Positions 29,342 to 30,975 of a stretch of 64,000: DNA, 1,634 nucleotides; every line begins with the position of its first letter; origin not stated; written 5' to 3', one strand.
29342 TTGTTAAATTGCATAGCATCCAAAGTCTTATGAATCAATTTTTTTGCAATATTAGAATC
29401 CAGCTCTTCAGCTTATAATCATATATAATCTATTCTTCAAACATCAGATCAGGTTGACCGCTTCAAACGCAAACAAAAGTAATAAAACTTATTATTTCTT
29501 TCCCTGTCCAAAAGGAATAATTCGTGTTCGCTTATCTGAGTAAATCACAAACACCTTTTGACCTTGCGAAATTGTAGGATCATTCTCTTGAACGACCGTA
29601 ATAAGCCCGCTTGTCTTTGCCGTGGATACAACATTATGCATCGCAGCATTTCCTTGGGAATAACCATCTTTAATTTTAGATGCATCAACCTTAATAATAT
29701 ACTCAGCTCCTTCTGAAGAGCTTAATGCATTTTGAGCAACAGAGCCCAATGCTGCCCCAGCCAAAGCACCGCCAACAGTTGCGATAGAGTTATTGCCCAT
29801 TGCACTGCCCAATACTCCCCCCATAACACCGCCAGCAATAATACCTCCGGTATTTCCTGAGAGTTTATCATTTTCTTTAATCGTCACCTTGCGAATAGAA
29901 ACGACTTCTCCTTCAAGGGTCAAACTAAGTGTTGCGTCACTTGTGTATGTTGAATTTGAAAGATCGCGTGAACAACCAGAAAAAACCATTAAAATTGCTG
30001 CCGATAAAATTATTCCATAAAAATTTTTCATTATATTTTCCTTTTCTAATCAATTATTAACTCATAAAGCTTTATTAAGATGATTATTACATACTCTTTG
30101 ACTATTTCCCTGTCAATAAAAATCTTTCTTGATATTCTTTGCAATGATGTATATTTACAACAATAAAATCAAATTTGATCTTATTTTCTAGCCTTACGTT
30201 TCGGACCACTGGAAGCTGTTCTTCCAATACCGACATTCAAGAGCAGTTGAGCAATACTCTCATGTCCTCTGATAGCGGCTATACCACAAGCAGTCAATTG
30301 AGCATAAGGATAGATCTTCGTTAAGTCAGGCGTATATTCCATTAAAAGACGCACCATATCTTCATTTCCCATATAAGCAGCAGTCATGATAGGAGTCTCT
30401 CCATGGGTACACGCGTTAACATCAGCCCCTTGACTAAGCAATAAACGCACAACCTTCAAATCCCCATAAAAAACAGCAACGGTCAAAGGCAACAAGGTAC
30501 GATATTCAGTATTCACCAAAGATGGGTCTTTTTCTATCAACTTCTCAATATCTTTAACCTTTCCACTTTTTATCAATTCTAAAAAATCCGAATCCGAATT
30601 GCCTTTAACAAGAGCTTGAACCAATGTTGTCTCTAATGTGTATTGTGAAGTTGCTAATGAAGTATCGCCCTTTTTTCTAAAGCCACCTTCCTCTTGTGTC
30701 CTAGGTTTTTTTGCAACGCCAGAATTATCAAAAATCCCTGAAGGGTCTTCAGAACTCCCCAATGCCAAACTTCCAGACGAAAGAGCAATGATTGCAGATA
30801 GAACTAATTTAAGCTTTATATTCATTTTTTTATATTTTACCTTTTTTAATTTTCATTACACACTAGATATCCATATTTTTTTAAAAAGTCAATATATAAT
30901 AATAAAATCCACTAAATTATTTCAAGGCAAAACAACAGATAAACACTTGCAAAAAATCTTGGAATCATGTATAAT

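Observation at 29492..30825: Islet of three envelope/secreted candidate host-interaction genes (27.5-30.8 kb): J-domain protein, glycine-zipper lipoprotein, signal-peptide ankyrin protein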

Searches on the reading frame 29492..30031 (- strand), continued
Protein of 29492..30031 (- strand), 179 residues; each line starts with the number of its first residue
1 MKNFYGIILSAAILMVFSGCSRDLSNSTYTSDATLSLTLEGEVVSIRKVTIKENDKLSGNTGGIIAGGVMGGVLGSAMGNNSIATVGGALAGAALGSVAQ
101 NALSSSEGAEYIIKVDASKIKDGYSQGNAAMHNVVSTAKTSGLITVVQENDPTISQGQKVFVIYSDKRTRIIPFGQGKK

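Call 48: fold_search(model_id=the predicted structure, library=pdb)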
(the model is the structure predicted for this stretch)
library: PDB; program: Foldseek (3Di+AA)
matches with E <= 10: 99; with E <= 0.001: 1
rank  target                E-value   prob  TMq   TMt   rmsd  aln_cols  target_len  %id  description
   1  7ojf_A                1.7e-08  1.00  0.45  0.56   6.1       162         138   28  CRYO-EM STRUCTURE OF SLYB13-BAMA FROM ESCHERICHIA COLI. (released 2022-07-27)
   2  9fsm_A                3.2e-01  0.25  0.29  0.24  14.0       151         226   18  Cryo-EM structure of the decameric TraT surface exclusion lipoprotein from Klebsiella pneumoniae (pKpQIL plasmid) (released 2024-12-11)
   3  9e2v_A                4.1e-01  0.30  0.29  0.24  14.8       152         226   16  Cryo-EM map of homodecameric TraT (released 2025-04-16)
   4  9fs5_A                4.6e-01  0.21  0.29  0.24  14.0       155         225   16  Cryo-EM structure of the decameric TraT surface exclusion lipoprotein from Escherichia coli (F plasmid) (released 2024-12-11)
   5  9e2z_4                1.0e+00  0.11  0.26  0.09  12.1       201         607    7  Cryo-EM structure of human CMG helicase stalled at G4-containing DNA template (released 2025-03-26)
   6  3rd4_D                2.1e+00  0.25  0.28  0.54   7.0       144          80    7  Crystal structure of PROPEN_03304 from Proteus penneri ATCC 35198 Northeast Structural Genomics Consortium target id P (released 2011-05-25)
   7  7pfo_5                2.1e+00  0.14  0.31  0.11   8.0       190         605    5  Core human replisome (released 2021-11-10)
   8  8s09_3                2.2e+00  0.07  0.27  0.09  12.1       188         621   11  H. sapiens MCM2-7 double hexamer bound to double stranded DNA (released 2024-10-02)
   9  6uxt_A                2.5e+00  0.06  0.18  0.19  15.9       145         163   12  Crystal structure of unknown function protein yfdX from Shigella flexneri (released 2019-11-20)
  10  6a09_C                2.8e+00  0.06  0.18  0.19  15.8       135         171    9  Salmonella Typhi YfdX in the P222 space group (released 2019-02-06)
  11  8dhw_B                2.8e+00  0.04  0.16  0.06  10.5        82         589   16  Treponema lecithinolyticum beta-glucuronidase in complex with a UNC4917-glucuronide conjugate (released 2023-05-17)
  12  8kei_D                3.0e+00  0.05  0.23  0.24  14.4       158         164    9  Cryo-EM structure of NADPH oxidase 2 in complex with p22phox and EROS (released 2024-05-22)
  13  5ly5                  3.3e+00  0.18  0.26  0.51  10.6       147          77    8  Arcadin-1 from Pyrobaculum calidifontis (released 2017-01-18)
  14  3rd4_B                3.3e+00  0.15  0.26  0.49   7.3       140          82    6  Crystal structure of PROPEN_03304 from Proteus penneri ATCC 35198 Northeast Structural Genomics Consortium target id P (released 2011-05-25)
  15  1gcu                  3.3e+00  0.04  0.13  0.09   7.7        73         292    7  CRYSTAL STRUCTURE OF RAT BILIVERDIN REDUCTASE AT 1.4 A (released 2001-02-08)
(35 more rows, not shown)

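Call 76: search_protein_families(library=padloc, proteins=[window:29492-30031:-], max_evalue=0.01)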
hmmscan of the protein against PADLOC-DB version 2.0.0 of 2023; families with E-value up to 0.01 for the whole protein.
window:29492-30031:- (179 aa): 0 families

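Call 77: search_protein_families(library=phrogs, proteins=[window:29492-30031:-], max_evalue=0.01)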
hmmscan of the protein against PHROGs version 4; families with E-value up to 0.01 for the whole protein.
window:29492-30031:- (179 aa): 4 families
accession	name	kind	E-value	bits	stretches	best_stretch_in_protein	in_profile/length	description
phrog_13877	-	unknown function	5.3e-14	53.4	2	11-118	7-115/150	-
phrog_9078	-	unknown function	0.001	19.8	1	1-56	1-57/115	-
phrog_6922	-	unknown function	0.0013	18.5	1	54-97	331-372/768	-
phrog_14537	-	unknown function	0.0044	17.5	1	60-105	29-74/295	-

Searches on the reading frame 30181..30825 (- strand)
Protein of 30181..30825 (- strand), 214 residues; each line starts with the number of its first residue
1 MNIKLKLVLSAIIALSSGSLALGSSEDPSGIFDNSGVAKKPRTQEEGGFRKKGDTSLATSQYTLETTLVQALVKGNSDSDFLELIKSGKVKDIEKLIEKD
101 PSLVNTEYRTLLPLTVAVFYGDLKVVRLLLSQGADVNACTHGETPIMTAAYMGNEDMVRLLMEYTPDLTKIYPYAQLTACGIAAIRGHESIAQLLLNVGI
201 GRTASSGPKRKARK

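Call 3: search_protein_families(library=pfam, proteins=[window:30181-30825:-], max_evalue=1)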
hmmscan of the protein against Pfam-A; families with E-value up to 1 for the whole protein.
window:30181-30825:- (214 aa): 8 families
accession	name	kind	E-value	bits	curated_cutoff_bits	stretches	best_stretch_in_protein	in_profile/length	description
PF13637.12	Ank_4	-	3.1e-18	65.9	22.7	2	114-161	1-49/50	Ankyrin repeats (many copies)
PF00023.36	Ank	-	6.3e-17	61.2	21.1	2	113-140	5-32/33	Ankyrin repeat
PF12796.13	Ank_2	-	2e-16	60.8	27.3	1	86-169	6-87/90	Ankyrin repeats (3 copies)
PF13606.12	Ank_3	-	1.4e-12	46.8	22.3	2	141-168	1-28/30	Ankyrin repeat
PF13857.12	Ank_5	-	1.5e-07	32.1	27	2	129-164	1-38/56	Ankyrin repeats (many copies)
PF24521.3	Ank_KRIT1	-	0.00037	20.7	80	1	83-163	24-106/149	KRIT1 ankyrin-repeats domain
PF07957.16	DUF3294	-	0.15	12.3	20.6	1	88-168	10-82/213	Protein of unknown function (DUF3294)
PF10574.14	UPF0552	-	0.15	11.9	22.2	1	73-148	102-170/224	Arp2/3-interacting proteins Arpin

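Call 4: search_protein_families(library=ncbifam, proteins=[window:30181-30825:-], max_evalue=1)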
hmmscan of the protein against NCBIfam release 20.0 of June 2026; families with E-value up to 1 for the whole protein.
window:30181-30825:- (214 aa): 9 families
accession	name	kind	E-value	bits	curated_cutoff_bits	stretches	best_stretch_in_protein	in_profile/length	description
NF041931.2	MzaA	equivalog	2e-09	36.8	800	2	141-198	34-90/726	MZA anti-phage system associated sigma-70 family RNA polymerase sigma factor MzaA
NF043021.1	T4SS_AnkF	equivalog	2e-07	29.7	1000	2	79-140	587-649/917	Dot/Icm T4SS effector AnkF/LegA14/Ceg31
NF043023.1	T4SS_AnkH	equivalog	4.5e-06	25.7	600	1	85-199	7-121/467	Dot/Icm T4SS effector AnkH/LegA3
NF043028.1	T4SS_AnkX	equivalog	5.2e-05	21.6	1400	1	79-168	520-608/938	Dot/Icm T4SS effector AnkN/AnkX/LegA8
NF043022.1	T4SS_AnkG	equivalog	0.00011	21.1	500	1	105-198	290-387/455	Dot/Icm T4SS effector AnkG/AnkZ/LegA7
NF043029.1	T4SS_AnkY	equivalog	0.0014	17.2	600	1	113-168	461-517/543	Dot/Icm T4SS effector AnkY/LegA9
TIGR00870.1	trp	subfamily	0.0029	15.7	498.75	1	105-143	126-164/747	transient-receptor-potential calcium channel protein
NF043019.1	T4SS_AnkC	equivalog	0.014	14.3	450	1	104-164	159-223/459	Dot/Icm T4SS effector AnkC/LegA12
NF043024.1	T4SS_AnkI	equivalog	0.043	12.6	550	0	108-138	239-269/439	Dot/Icm T4SS effector AnkI/LegAS4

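Call 6: find_encoding_contigs(protein=window:30181-30825:-, flank=10000, max_places=10)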
Protein window:30181-30825:- (214 aa): no gene with exactly this product is on record in the collection.

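Call 18: find_homologous_proteins(query=window:30181-30825:-, max_evalue=0.001)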
Query window:30181-30825:- (214 aa): 46 proteins with E <= 0.001 among 606 candidates.
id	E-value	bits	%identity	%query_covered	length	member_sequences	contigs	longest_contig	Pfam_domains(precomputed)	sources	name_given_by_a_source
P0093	5.4e-132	455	100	100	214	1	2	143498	PF13606.13,PF13857.13,PF12796.14,PF00023.37,PF13637.13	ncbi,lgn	-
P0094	2.3e-30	124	54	58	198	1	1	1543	PF13606.13,PF13857.13,PF12796.14,PF00023.37,PF13637.13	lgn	-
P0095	5.3e-16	77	27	67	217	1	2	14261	PF13606.13,PF13857.13,PF12796.14,PF00023.37,PF13637.13,PF24521.3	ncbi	-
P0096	8.7e-16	76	32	69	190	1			PF13606.13,PF13857.13,PF12796.14,PF00023.37,PF13637.13,PF24521.3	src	-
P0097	2.5e-15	75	34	57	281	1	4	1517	PF13606.13,PF13857.13,PF23745.2,PF12796.14,PF00023.37,PF13637.13,PF24521.3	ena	-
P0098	3.1e-15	74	31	72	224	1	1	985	PF13606.13,PF13857.13,PF12796.14,PF00023.37,PF13637.13,PF24521.3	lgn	-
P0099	5.7e-15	74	28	64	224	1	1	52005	PF13606.13,PF13857.13,PF12796.14,PF00023.37,PF13637.13,PF24521.3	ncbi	-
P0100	3.2e-13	68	34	42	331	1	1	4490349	PF13606.13,PF13857.13,PF23745.2,PF12796.14,PF00023.37,PF13637.13,PF24521.3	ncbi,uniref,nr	ncbi:ankyrin repeat-containing domain protein [Apodospora peruviana]|uniref:Ankyrin repeat-containin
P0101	5.1e-12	64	28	63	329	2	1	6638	PF13606.13,PF13857.13,PF28177.1,PF23745.2,PF12796.14,PF00023.37,PF13637.13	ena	-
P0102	2.0e-11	62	29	68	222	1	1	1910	PF13606.13,PF13857.13,PF12796.14,PF00023.37,PF13637.13,PF24521.3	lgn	-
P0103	1.1e-10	60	25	67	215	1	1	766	PF13606.13,PF13857.13,PF12796.14,PF00023.37,PF13637.13,PF24521.3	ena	-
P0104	1.5e-10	59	32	73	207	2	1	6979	PF13606.13,PF13857.13,PF12796.14,PF00023.37,PF13637.13,PF24521.3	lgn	-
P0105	1.6e-10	59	42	36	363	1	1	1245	PF13606.13,PF13857.13,PF12796.14,PF00023.37,PF13637.13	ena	-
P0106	2.3e-10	59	29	55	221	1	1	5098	PF13606.13,PF13857.13,PF12796.14,PF00023.37,PF13637.13,PF24521.3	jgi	jgi:ankyrin repeat protein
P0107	3.9e-10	58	31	54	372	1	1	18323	PF13606.13,PF13857.13,PF28177.1,PF23745.2,PF12796.14,PF00023.37,PF13637.13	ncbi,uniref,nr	ncbi:hypothetical protein PENANT_c134G11062 [Penicillium antarcticum]|uniref:Uncharacterized protein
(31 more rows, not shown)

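Call 42: search_protein_families(library=pfam, proteins=[L026:5937-6674:-, L026:7330-8907:-, P0094], max_evalue=1)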
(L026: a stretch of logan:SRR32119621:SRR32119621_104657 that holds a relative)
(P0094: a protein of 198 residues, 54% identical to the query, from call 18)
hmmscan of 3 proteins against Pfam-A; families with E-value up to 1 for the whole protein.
L026:5937-6674:- (245 aa): 1 family
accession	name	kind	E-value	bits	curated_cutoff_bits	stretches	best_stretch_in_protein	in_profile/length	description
PF18857.6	LPD38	-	0.1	13.1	27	1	199-241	49-93/189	Large polyvalent protein associated domain 38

L026:7330-8907:- (525 aa): 4 families
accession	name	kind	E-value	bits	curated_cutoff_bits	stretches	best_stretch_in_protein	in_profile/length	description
PF10021.15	PARG_cat_microb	-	1.8e-12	48.3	23.5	1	59-163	7-119/146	Microbial-type PARG, catalytic domain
PF01370.27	Epimerase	-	0.0088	15.9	20.9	1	285-353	111-174/240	NAD dependent epimerase/dehydratase family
PF01661.27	Macro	-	0.061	13.7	22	1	171-269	11-110/118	Macro domain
PF00089.32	Trypsin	-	0.083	13.1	20.6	1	18-66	163-211/220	Trypsin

P0094 (198 aa): 7 families
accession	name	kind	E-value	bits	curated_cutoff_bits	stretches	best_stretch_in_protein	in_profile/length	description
PF12796.13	Ank_2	-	2.8e-14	53.9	27.3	1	81-168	3-88/90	Ankyrin repeats (3 copies)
PF00023.36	Ank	-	6.7e-12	45.4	21.1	2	141-167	3-29/33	Ankyrin repeat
PF13637.12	Ank_4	-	2.4e-09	37.6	22.7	2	113-160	2-50/50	Ankyrin repeats (many copies)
PF13606.12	Ank_3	-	3.8e-09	36.4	22.3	2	141-166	3-28/30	Ankyrin repeat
PF13857.12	Ank_5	-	3.5e-07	30.9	27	2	139-180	15-56/56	Ankyrin repeats (many copies)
PF24521.3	Ank_KRIT1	-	0.00068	19.8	80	1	74-183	17-128/149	KRIT1 ankyrin-repeats domain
PF00741.23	Gas_vesicle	-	0.21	12.2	25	1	119-138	1-20/39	Gas vesicle protein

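Call 60: find_encoding_contigs(protein=P0094, flank=5000, max_places=4)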
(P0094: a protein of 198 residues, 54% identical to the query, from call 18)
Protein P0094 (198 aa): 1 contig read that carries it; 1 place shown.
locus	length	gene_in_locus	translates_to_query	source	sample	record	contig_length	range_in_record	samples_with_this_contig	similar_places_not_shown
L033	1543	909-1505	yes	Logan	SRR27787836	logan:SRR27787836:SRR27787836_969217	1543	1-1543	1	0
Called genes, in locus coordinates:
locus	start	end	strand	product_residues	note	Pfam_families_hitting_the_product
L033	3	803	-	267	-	?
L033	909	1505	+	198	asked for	PF13606:Ank_3 (faint), PF12796:Ank_2, PF13857:Ank_5 (faint), PF13637:Ank_4 (weak), PF00023:Ank (weak)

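Call 71: search_solved_structures(query=window:30181-30825:-, max_evalue=0.00001)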
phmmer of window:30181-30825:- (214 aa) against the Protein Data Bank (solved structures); distinct sequences matched with E-value up to 0.00001: 353 (the best 60 are shown).
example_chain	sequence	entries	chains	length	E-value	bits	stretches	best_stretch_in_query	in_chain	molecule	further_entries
6mol_A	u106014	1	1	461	1e-54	188.5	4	82-202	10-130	Monoextended DARPin R12 (M_R12)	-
7tw3_G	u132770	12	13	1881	2.1e-53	184.3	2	85-200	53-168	Ankyrin-1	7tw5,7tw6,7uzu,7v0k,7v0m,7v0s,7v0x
4rlv_A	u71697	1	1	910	1.7e-50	174.7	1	112-192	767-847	Ankyrin-1, Ankyrin-2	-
5le2_A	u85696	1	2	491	5.2e-49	169.9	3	78-163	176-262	DDD_D12_15_D12_15_D12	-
5leb_A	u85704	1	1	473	3.5e-48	167.2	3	81-163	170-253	DDD_D12_06_D12_06_D12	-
5lec_A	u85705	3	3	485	2.4e-47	164.5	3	80-163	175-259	DDD_D12_12_D12_12_D12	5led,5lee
5y4d_A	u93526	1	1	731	1.5e-41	145.6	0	107-163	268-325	Ankyrin-1,Ankyrin-2,Ankyrin-2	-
5le7_A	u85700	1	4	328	2.2e-33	118.9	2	74-163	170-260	DD_D12_13_D12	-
6f5e_A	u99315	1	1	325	3.1e-33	118.4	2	80-188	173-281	DD_D12_10_47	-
5le8_A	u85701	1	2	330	6.2e-33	117.5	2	78-163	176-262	DD_D12_15_D12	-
5le6_A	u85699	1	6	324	9.2e-33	116.9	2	82-163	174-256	DD_D12_09_D12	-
5lel_A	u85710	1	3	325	5.1e-32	114.5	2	112-200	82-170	DD_Off7_10_3G124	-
5vkq_A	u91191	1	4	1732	1e-31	113.5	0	114-197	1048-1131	No mechanoreceptor potential C isoform L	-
5le9_A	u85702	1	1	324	1.6e-31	112.8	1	112-197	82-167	DD_Off7_09_3G124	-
5lw1_A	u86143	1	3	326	5.3e-31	111.1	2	81-199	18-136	DD_232_11_D12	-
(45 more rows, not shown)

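Call 76: search_protein_families(library=padloc, proteins=[window:30181-30825:-], max_evalue=0.01)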
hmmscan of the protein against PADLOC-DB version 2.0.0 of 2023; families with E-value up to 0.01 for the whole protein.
window:30181-30825:- (214 aa): 2 families
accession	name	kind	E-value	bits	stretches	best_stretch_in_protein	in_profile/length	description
PDLC04783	PDC-M72A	-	1.1e-11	42.7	1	78-169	264-356/392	-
PDLC02908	Ankyrin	-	7.4e-06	22.5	1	90-197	715-823/880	-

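Call 77: search_protein_families(library=phrogs, proteins=[window:30181-30825:-], max_evalue=0.01)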
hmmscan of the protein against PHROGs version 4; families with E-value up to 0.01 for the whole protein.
window:30181-30825:- (214 aa): 2 families
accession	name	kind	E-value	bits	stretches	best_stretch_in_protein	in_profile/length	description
phrog_9049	-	unknown function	8.6e-14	49.4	1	80-200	3092-3215/4700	-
phrog_9262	-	unknown function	2.5e-08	34.7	1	75-198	15-132/253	-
